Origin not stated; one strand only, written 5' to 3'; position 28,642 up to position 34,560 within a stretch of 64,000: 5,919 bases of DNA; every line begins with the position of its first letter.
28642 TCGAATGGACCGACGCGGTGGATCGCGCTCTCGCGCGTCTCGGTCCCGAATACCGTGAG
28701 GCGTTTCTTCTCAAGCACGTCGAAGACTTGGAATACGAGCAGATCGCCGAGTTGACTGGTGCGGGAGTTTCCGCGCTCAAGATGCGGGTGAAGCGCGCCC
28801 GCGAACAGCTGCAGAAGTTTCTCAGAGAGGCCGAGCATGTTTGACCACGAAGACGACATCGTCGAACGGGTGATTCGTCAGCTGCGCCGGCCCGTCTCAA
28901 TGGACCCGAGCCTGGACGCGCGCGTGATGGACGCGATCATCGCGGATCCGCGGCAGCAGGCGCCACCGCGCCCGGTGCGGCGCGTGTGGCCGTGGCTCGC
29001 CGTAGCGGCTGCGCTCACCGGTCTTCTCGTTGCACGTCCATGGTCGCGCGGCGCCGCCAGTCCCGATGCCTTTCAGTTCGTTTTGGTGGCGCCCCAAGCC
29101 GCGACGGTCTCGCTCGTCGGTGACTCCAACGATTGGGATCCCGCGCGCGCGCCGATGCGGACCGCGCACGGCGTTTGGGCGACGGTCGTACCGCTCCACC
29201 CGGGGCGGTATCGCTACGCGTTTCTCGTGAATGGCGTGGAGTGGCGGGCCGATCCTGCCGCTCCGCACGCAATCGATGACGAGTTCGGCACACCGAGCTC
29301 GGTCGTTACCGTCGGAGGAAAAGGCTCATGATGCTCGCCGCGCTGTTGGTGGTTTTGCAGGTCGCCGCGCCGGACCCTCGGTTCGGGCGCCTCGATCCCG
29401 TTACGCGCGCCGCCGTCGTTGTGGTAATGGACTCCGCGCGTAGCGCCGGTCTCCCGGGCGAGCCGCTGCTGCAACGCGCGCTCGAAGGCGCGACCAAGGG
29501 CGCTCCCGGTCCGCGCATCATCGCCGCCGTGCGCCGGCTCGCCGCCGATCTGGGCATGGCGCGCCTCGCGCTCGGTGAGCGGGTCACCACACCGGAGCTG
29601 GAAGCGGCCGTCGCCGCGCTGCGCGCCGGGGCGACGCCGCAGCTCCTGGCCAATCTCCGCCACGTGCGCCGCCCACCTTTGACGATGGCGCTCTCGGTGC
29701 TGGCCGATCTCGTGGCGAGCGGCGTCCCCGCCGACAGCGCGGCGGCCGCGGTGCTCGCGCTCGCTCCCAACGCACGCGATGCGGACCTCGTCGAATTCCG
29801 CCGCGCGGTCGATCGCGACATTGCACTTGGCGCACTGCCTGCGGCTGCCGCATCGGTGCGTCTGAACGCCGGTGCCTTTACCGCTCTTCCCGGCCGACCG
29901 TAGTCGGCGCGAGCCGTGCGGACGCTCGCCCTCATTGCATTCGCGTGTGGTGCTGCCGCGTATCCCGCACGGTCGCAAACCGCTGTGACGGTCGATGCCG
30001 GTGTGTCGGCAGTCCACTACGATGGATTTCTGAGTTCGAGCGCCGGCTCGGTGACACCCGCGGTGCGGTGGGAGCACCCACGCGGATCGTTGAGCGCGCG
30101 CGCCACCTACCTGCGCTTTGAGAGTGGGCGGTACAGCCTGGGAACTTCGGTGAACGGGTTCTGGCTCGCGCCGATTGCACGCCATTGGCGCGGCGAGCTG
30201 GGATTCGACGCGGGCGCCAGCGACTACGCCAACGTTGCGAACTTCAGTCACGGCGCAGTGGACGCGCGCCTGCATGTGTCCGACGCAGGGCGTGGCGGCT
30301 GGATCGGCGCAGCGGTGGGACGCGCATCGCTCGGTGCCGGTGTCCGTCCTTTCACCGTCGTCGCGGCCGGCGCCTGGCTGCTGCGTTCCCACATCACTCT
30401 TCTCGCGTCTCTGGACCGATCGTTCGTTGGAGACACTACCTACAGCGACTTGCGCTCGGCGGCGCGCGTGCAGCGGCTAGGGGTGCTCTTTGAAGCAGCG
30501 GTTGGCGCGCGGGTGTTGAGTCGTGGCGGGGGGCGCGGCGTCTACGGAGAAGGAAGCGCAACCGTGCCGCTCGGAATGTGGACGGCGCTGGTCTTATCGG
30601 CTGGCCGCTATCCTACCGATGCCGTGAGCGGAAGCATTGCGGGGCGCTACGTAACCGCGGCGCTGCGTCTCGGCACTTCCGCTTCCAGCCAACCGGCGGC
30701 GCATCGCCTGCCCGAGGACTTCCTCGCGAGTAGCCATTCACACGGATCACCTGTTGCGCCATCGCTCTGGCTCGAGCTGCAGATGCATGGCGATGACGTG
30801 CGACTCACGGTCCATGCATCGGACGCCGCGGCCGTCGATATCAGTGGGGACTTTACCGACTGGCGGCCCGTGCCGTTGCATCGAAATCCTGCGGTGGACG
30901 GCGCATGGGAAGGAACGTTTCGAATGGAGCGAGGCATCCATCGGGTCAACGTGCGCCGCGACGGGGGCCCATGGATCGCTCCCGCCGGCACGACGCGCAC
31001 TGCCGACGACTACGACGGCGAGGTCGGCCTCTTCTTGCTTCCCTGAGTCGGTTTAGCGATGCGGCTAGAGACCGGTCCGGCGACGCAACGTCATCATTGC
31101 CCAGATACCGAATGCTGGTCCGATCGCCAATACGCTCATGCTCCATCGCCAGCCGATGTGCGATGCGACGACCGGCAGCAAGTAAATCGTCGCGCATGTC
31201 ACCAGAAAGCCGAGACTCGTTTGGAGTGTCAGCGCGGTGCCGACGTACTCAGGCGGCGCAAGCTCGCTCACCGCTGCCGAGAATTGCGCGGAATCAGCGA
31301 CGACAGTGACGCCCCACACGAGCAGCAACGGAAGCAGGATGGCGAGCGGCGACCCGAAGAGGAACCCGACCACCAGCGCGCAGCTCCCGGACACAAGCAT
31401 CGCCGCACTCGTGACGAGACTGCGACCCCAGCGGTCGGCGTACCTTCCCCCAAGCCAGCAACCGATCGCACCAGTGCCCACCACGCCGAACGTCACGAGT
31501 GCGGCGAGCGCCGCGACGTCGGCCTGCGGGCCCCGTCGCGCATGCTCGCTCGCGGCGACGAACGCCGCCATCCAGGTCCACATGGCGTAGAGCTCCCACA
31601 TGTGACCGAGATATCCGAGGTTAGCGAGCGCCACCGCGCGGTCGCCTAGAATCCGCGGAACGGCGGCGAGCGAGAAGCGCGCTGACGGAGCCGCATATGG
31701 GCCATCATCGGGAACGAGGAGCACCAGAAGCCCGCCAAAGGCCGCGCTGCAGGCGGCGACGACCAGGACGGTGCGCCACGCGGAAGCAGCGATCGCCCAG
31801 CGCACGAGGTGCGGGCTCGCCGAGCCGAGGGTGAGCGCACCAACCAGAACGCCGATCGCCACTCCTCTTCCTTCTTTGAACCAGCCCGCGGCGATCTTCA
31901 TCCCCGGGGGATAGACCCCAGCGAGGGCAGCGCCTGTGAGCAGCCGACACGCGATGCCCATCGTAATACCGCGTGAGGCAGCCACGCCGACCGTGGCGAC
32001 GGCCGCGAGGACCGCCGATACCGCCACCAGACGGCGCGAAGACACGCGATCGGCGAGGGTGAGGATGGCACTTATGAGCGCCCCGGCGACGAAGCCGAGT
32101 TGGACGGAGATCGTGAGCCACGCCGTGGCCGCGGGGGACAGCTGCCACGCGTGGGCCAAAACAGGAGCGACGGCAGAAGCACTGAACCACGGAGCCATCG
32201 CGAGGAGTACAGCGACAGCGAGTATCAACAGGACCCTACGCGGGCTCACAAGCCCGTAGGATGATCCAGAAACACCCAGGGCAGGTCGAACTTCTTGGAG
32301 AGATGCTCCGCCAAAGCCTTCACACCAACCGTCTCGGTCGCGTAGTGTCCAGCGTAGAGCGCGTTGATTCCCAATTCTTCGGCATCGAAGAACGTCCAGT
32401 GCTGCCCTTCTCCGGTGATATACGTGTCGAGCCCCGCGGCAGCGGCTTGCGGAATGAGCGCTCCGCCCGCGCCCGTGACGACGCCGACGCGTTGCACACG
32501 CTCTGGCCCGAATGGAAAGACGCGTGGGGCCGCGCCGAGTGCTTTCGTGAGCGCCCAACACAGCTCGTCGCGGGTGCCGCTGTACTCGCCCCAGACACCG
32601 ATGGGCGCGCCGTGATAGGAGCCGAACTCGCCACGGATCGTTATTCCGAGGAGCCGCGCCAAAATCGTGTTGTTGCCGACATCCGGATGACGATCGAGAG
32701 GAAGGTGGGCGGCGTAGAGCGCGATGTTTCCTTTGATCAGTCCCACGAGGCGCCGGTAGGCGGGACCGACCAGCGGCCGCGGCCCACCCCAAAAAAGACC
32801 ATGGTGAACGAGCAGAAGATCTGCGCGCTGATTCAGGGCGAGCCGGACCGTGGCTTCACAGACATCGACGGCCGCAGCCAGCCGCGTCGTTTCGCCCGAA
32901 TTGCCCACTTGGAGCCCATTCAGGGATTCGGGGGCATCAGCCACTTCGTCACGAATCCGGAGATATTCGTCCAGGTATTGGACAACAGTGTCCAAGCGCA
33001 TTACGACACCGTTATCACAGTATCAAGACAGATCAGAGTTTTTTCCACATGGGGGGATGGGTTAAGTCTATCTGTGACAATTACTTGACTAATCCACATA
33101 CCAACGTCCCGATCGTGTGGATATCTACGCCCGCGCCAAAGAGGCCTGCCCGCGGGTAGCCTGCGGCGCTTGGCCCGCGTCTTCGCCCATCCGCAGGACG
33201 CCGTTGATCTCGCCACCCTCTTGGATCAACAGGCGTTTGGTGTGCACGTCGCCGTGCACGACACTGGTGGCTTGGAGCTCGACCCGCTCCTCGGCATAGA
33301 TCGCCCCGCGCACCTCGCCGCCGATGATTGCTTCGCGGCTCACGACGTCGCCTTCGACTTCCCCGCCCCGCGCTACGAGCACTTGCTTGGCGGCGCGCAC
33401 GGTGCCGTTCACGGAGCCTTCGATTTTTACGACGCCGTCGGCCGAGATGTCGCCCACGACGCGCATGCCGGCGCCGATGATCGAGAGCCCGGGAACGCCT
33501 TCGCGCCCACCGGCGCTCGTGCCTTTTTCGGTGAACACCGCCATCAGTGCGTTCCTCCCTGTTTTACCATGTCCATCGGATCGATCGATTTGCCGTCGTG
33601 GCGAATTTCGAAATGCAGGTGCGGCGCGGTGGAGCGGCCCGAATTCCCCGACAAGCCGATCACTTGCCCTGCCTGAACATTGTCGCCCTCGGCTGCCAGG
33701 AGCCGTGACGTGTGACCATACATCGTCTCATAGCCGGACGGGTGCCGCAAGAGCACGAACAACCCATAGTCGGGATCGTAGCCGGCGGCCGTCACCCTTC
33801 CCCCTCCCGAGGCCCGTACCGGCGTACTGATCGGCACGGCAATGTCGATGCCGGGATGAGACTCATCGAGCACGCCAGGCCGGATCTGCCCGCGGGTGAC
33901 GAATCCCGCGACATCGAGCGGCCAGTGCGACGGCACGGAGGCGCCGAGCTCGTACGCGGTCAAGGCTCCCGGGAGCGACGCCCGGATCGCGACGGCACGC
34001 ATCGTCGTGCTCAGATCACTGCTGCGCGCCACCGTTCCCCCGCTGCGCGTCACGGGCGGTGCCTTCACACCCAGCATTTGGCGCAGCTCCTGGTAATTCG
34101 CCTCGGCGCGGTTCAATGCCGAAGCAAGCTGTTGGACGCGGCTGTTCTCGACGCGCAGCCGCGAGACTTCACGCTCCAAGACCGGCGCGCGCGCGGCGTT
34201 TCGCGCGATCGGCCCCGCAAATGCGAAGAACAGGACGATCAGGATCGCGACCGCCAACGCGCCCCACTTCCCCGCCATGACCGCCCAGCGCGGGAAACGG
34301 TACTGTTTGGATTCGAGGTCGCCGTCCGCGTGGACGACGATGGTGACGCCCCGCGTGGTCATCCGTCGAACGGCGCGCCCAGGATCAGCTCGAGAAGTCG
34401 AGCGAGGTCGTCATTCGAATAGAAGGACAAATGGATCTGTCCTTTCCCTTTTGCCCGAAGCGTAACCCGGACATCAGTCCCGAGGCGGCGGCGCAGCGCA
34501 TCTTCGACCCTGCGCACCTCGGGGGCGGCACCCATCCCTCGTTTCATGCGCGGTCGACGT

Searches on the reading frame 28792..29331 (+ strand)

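Call 76: search_protein_families(library=pfam, proteins=[window:28792-29331:+], max_evalue=0.00001)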
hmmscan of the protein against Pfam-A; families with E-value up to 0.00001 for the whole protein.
window:28792-29331:+ (179 aa): 2 families
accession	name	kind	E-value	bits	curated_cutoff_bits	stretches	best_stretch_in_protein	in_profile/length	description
PF02922.24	CBM_48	-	8.9e-11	42.4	22.4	1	93-156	12-82/83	Carbohydrate-binding module 48 (Isoamylase N-terminal domain)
PF16561.11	AMPK1_CBM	-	3.9e-09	37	26.8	1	103-174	11-79/85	Glycogen recognition site of AMP-activated protein kinase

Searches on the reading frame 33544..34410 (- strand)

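Call 75: search_protein_families(library=pfam, proteins=[window:33544-34410:-], max_evalue=0.00001)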
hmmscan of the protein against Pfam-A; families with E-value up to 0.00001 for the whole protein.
window:33544-34410:- (288 aa): 1 family
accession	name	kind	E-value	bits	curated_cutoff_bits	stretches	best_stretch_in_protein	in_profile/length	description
PF01551.29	Peptidase_M23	-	1.4e-32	112.2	28.7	1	184-278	2-96/96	Peptidase family M23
